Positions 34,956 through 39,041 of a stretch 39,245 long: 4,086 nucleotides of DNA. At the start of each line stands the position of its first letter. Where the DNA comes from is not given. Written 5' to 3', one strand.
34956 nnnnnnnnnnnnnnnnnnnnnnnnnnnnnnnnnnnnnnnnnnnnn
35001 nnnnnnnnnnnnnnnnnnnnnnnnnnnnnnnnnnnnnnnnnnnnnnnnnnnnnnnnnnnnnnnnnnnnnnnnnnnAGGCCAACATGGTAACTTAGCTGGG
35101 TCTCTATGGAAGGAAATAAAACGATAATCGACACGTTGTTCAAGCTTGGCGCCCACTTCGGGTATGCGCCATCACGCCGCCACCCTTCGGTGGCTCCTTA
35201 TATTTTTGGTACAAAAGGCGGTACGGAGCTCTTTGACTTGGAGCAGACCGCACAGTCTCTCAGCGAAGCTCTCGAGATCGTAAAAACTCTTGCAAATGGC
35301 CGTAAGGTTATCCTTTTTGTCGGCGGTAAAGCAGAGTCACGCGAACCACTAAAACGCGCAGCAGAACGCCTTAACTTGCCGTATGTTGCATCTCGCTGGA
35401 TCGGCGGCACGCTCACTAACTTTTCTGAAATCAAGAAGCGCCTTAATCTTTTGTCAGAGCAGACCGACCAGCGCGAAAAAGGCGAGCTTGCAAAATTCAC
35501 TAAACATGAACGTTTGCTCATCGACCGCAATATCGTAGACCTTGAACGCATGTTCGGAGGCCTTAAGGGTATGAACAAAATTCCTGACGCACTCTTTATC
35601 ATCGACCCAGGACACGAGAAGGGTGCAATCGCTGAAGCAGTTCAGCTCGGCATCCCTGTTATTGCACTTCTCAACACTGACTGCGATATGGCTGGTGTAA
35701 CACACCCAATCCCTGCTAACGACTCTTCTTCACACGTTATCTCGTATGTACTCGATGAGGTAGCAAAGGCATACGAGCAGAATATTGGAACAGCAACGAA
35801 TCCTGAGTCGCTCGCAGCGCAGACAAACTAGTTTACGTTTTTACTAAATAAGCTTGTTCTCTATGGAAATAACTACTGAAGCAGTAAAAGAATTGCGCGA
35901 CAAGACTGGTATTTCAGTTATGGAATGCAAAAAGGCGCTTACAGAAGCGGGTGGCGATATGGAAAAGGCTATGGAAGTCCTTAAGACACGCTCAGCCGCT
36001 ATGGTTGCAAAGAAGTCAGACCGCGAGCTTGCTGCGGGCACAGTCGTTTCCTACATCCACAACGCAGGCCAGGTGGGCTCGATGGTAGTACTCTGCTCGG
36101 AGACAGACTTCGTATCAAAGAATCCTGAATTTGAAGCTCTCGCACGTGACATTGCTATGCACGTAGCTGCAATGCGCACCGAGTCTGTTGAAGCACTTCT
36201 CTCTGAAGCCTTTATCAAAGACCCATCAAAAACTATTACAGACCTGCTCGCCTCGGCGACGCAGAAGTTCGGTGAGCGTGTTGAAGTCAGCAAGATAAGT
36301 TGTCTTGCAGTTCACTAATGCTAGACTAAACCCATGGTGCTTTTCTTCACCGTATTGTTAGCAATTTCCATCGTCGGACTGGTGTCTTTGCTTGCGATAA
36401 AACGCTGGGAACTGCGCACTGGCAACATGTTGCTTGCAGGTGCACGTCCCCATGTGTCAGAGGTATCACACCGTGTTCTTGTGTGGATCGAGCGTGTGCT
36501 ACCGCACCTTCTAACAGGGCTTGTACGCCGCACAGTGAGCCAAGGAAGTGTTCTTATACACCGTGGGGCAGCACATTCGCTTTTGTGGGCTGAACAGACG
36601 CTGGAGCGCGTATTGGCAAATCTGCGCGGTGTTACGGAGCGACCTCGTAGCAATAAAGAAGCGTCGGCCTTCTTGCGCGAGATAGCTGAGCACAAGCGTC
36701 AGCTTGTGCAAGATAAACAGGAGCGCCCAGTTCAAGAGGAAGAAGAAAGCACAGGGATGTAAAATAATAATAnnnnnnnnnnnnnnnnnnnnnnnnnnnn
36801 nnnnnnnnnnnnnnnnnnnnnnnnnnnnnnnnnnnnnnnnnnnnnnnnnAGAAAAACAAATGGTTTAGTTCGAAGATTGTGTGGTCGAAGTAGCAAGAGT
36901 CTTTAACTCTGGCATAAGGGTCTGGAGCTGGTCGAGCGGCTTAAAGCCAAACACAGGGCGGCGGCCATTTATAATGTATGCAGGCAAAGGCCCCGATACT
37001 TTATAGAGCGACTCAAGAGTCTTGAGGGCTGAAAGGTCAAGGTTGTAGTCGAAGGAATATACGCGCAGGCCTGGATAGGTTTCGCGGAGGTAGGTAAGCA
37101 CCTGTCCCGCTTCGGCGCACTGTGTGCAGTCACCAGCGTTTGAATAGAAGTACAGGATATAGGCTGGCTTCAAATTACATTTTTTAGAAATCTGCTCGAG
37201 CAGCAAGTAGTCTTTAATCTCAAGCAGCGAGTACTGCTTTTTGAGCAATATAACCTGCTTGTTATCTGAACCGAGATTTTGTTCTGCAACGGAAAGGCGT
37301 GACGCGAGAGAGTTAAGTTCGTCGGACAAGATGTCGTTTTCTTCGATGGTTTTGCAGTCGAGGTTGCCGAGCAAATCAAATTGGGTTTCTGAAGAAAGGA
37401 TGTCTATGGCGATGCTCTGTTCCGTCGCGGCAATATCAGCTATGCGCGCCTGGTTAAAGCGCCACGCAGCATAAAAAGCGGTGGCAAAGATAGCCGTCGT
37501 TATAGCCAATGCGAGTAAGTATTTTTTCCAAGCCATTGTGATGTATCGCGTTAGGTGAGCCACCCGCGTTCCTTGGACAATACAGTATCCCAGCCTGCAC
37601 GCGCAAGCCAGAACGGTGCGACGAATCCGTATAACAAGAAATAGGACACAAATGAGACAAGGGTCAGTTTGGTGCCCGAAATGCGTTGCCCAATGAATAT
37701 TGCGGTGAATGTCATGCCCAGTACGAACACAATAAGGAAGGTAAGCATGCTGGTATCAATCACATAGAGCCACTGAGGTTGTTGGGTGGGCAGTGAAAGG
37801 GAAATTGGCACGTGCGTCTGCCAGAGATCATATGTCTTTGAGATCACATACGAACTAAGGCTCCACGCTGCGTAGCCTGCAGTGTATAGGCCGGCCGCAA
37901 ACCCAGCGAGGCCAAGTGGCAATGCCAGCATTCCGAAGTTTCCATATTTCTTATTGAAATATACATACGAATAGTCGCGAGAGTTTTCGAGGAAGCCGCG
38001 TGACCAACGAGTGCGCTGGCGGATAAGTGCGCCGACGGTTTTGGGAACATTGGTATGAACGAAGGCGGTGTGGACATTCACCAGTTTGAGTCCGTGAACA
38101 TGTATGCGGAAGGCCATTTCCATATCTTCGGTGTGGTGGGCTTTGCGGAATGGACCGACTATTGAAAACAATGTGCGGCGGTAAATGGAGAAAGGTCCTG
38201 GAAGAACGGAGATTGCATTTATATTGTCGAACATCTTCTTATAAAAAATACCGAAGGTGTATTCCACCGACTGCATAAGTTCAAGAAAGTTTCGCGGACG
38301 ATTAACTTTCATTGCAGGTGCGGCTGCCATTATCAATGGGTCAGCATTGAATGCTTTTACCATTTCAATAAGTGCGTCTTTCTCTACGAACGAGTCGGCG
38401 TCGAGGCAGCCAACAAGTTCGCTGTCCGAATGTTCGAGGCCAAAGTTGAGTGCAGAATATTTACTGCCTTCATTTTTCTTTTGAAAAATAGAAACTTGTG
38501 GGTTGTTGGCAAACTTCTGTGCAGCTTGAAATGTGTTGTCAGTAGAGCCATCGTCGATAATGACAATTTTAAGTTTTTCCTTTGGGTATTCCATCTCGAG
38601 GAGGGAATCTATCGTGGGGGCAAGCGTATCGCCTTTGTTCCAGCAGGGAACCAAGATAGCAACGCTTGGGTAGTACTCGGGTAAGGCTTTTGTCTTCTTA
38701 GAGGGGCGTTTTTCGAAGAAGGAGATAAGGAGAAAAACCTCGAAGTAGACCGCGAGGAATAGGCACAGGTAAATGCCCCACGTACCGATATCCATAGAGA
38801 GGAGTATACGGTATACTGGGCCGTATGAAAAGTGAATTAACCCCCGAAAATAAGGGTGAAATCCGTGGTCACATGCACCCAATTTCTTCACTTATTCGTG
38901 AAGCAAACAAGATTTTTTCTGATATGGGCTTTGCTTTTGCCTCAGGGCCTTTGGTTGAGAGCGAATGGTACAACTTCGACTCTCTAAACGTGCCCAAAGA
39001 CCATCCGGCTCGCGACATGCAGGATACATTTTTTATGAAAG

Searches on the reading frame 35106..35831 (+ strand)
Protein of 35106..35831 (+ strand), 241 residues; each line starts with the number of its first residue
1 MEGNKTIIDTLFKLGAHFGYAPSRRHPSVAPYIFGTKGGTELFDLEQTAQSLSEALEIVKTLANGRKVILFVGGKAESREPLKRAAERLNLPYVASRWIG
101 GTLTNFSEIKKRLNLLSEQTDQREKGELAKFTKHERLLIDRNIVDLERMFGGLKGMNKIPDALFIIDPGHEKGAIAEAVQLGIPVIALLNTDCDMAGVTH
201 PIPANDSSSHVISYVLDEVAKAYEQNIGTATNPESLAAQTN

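Call 59: search_protein_families(library=pfam, proteins=[window:35106-35831:+], max_evalue=0.01)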
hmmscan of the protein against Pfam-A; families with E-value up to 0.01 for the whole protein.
window:35106-35831:+ (241 aa): 1 family
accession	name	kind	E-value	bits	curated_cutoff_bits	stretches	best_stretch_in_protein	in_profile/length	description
PF00318.25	Ribosomal_S2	-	8.1e-65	218.5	26.1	1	11-225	1-215/216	Ribosomal protein S2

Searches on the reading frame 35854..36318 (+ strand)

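Call 59: search_protein_families(library=pfam, proteins=[window:35854-36318:+], max_evalue=0.01)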
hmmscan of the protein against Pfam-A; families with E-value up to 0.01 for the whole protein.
window:35854-36318:+ (154 aa): 6 families
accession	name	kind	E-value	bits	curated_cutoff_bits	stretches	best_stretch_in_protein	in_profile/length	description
PF00889.24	EF_TS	-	2.6e-15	57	27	1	76-151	2-75/204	Elongation factor TS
PF25025.1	EF-Ts_N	-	3.2e-07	30.7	33.2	1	5-46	11-53/60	Elongation factor Ts, mitochondrial, N-terminal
PF24767.1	UBA_At5g58720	-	0.00036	20.7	27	1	20-44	17-41/44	At5g58720 UBA-like domain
PF02607.22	B12-binding_2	-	0.00056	20.5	23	1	97-149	2-55/74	B12 binding domain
PF00538.25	Linker_histone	-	0.0091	16.6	22.4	0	5-53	6-56/74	linker histone H1 and H5 family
PF16678.12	UBA_HOIP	-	0.0093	16.4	22.4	0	15-48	68-102/152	HOIP UBA domain pair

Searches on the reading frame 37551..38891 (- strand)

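Call 59: search_protein_families(library=pfam, proteins=[window:37551-38891:-], max_evalue=0.01)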
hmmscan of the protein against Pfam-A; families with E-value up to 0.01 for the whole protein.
window:37551-38891:- (446 aa): 6 families
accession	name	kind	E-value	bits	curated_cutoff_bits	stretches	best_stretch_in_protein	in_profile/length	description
PF00535.33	Glycos_transf_2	-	2e-29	103.1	23.3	1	79-242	2-164/168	Glycosyl transferase family 2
PF13641.12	Glyco_tranf_2_3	-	1.7e-26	94.1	27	1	75-299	1-230/230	Glycosyltransferase like family 2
PF13632.12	Glyco_trans_2_3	-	7.2e-17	62.3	27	1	162-352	4-153/198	Glycosyl transferase family group 2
PF03142.21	Chitin_synth_2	-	3.7e-13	49.4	27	1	151-238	196-285/527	Chitin synthase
PF13506.12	Glyco_transf_21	-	7.9e-10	38.9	21.7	1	142-298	16-174/174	Glycosyl transferase family 21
PF10111.15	Glyco_tranf_2_2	-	2.3e-08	34.3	27.3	1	98-265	21-201/276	Glycosyltransferase like family 2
